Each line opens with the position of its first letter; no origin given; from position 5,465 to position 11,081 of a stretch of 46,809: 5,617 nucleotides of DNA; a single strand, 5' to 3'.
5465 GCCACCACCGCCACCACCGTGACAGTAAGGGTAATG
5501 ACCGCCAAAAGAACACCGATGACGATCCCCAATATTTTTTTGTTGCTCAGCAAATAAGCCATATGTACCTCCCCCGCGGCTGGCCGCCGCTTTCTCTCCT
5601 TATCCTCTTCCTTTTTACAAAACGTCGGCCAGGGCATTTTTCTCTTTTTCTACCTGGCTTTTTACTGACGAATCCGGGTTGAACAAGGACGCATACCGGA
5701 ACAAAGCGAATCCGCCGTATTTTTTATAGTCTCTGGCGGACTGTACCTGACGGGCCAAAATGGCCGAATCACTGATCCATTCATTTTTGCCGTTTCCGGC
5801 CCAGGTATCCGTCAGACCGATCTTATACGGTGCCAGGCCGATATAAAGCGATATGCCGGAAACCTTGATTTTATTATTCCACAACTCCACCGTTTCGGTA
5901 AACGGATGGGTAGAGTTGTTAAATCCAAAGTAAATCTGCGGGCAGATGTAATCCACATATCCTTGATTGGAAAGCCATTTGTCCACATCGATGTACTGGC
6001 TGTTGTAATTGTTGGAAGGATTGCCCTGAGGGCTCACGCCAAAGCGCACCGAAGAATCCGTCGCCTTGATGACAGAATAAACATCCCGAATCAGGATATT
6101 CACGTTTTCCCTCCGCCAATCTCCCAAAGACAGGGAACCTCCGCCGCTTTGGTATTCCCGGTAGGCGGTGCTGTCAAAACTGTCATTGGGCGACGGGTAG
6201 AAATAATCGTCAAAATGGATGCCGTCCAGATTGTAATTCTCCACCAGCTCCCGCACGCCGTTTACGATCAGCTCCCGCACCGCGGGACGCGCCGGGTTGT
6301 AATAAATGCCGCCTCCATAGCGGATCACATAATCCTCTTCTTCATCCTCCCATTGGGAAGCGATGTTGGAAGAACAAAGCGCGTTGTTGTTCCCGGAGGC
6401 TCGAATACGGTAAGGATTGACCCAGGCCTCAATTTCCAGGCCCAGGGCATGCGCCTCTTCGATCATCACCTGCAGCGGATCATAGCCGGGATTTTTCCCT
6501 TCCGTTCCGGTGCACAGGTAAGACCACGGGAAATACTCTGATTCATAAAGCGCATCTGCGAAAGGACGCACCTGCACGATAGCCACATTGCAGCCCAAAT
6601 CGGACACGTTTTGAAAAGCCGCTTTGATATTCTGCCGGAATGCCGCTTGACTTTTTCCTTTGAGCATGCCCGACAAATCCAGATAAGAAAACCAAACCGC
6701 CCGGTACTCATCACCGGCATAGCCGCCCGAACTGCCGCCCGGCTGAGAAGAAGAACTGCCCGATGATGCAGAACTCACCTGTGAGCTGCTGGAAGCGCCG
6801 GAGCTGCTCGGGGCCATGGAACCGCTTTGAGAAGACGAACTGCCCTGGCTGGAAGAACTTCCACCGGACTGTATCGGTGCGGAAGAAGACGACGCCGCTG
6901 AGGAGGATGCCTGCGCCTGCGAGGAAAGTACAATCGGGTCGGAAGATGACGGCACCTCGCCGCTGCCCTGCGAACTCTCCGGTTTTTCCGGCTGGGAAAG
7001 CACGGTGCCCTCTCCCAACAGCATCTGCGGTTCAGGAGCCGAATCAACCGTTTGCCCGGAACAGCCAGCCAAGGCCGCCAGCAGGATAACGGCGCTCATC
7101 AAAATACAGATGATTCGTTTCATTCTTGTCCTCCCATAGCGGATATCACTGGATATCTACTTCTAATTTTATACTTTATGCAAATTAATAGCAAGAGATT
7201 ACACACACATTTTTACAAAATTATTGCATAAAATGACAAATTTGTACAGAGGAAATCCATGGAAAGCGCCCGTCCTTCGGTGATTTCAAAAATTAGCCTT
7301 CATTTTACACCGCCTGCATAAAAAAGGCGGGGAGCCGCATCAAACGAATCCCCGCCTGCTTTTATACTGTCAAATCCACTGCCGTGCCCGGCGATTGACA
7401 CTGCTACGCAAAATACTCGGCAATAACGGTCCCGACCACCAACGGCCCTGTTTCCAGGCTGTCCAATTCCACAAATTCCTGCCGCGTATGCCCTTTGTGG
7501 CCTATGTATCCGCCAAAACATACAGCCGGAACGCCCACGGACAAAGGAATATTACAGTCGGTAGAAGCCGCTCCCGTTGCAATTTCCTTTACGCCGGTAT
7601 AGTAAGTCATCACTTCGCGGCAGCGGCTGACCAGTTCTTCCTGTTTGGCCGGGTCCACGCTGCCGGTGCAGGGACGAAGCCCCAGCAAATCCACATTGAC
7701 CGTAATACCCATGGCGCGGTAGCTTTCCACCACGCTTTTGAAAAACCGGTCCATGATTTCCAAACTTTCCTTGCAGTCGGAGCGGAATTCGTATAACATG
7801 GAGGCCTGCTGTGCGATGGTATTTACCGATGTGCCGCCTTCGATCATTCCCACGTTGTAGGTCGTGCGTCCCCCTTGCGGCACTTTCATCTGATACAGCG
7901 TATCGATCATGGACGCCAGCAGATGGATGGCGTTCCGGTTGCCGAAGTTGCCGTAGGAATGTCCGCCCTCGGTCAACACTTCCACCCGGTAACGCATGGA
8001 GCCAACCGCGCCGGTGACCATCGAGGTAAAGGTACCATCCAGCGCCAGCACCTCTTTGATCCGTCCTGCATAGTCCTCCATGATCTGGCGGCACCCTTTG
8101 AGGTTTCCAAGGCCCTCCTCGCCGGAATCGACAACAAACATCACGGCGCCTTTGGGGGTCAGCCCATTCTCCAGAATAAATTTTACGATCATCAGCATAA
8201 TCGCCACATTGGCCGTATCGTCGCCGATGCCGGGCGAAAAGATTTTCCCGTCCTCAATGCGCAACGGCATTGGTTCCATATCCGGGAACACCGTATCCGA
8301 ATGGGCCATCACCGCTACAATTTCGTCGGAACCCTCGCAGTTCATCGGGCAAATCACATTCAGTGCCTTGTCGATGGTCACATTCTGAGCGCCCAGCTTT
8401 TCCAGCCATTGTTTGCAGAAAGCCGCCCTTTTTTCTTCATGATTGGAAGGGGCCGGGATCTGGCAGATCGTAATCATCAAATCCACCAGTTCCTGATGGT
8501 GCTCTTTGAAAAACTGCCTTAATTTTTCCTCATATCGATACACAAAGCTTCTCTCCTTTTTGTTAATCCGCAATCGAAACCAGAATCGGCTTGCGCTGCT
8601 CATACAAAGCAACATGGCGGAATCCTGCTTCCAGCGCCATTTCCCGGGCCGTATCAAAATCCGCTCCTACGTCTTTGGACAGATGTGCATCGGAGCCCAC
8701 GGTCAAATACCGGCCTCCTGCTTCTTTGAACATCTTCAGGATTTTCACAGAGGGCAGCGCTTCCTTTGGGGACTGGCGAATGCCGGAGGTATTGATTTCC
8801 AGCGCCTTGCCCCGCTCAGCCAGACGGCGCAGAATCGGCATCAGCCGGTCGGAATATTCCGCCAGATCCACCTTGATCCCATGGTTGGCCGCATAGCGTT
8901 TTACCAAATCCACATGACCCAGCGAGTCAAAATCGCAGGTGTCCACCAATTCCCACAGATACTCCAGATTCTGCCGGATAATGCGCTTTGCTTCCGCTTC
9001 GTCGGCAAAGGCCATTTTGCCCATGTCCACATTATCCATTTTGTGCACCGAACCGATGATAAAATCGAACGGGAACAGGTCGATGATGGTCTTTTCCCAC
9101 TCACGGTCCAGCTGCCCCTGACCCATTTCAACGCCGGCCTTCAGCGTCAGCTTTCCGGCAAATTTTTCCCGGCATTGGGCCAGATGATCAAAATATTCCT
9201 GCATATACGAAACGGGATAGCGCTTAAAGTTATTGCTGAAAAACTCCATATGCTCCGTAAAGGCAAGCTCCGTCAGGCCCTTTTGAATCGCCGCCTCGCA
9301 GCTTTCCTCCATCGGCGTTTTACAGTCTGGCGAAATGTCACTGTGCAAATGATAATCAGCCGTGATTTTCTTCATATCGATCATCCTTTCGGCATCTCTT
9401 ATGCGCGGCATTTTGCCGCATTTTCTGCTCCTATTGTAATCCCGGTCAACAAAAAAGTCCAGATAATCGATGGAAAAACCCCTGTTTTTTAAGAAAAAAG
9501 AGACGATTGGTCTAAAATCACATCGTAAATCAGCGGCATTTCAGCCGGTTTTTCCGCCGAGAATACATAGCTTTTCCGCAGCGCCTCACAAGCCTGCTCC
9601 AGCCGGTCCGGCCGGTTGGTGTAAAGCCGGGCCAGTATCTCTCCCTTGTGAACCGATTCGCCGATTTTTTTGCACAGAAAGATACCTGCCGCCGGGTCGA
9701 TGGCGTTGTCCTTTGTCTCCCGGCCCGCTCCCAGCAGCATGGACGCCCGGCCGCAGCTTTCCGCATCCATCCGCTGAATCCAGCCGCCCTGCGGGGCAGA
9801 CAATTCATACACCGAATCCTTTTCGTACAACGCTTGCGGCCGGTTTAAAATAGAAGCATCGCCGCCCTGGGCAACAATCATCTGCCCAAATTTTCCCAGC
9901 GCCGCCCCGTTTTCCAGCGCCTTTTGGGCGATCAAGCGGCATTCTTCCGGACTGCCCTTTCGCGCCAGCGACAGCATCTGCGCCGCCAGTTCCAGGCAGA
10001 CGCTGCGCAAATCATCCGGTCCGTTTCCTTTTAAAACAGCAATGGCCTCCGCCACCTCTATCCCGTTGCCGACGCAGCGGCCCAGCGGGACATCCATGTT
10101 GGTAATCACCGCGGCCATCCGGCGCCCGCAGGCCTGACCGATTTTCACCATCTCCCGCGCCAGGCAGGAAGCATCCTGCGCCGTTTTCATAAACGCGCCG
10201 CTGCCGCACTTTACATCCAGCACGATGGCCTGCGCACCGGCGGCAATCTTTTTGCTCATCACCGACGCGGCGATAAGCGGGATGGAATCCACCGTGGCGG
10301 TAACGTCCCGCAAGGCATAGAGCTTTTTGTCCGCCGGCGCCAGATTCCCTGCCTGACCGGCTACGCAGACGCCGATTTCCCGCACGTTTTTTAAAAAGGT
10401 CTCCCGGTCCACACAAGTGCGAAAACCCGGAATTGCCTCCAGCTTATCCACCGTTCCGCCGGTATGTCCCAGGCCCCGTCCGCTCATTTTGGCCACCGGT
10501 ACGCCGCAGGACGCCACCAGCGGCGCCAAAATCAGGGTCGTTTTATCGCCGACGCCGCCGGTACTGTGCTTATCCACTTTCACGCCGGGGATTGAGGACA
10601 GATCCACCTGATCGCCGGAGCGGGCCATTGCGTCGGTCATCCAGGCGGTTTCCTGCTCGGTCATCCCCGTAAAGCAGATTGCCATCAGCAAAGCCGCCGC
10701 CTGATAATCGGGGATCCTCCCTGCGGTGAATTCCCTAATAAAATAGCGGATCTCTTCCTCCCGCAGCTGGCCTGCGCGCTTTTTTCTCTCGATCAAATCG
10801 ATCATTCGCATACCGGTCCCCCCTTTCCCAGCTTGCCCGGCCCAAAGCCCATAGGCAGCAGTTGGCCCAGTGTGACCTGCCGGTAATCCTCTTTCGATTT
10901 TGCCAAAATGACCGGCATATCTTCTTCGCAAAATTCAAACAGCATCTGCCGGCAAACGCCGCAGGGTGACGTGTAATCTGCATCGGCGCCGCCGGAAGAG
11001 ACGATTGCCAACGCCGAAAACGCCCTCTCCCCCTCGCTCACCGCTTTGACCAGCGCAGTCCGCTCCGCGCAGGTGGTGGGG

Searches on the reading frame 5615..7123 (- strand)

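Call 38: search_protein_families(library=pfam, proteins=[window:5615-7123:-], max_evalue=0.00001)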
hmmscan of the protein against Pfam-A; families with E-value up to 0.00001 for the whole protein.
window:5615-7123:- (502 aa): 1 family
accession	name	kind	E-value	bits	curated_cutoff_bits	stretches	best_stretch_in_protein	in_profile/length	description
PF02638.21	GHL10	-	3.2e-59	201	27.9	1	140-437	2-301/311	Glycosyl hydrolase-like 10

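Call 49: search_protein_families(library=ncbifam, proteins=[window:5615-7123:-], max_evalue=0.01)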
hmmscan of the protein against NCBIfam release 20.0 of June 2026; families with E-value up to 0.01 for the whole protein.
window:5615-7123:- (502 aa): 0 families

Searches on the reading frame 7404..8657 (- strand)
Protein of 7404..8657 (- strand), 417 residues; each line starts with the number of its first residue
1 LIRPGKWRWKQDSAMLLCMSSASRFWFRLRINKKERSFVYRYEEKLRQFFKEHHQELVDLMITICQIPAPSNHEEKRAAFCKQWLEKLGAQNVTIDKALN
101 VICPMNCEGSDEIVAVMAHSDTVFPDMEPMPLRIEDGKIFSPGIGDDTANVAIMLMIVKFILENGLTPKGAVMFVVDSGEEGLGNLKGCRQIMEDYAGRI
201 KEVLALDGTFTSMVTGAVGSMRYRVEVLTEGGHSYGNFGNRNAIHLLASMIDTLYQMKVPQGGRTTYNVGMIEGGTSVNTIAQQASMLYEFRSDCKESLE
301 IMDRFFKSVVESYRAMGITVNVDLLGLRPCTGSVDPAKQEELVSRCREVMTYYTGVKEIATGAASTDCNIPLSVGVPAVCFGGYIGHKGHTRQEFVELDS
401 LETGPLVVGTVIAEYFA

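Call 38: search_protein_families(library=pfam, proteins=[window:7404-8657:-], max_evalue=0.00001)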
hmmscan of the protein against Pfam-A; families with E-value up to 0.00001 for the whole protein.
window:7404-8657:- (417 aa): 3 families
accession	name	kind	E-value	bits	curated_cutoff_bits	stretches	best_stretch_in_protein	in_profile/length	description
PF01546.33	Peptidase_M20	-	5.4e-18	66.1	24.6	1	115-411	1-203/206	Peptidase family M20/M25/M40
PF07687.19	M20_dimer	-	1.4e-12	47.9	21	1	216-306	2-95/107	Peptidase dimerisation domain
PF04389.22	Peptidase_M28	-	2.3e-09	37.7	21.3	1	100-209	1-95/193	Peptidase family M28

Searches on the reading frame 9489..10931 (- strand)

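Call 38: search_protein_families(library=pfam, proteins=[window:9489-10931:-], max_evalue=0.00001)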
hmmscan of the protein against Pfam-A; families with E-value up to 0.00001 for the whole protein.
window:9489-10931:- (480 aa): 3 families
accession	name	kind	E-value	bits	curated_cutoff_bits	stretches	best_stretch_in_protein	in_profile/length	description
PF00591.27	Glycos_transf_3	-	1.1e-44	153.5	27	1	118-345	4-253/253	Glycosyl transferase family, a/b domain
PF07831.19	PYNP_C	-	2.5e-23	82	27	1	384-457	1-74/75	Pyrimidine nucleoside phosphorylase C-terminal domain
PF02885.22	Glycos_trans_3N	-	2.2e-20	72.6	26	1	45-106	2-63/63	Glycosyl transferase family, helical bundle domain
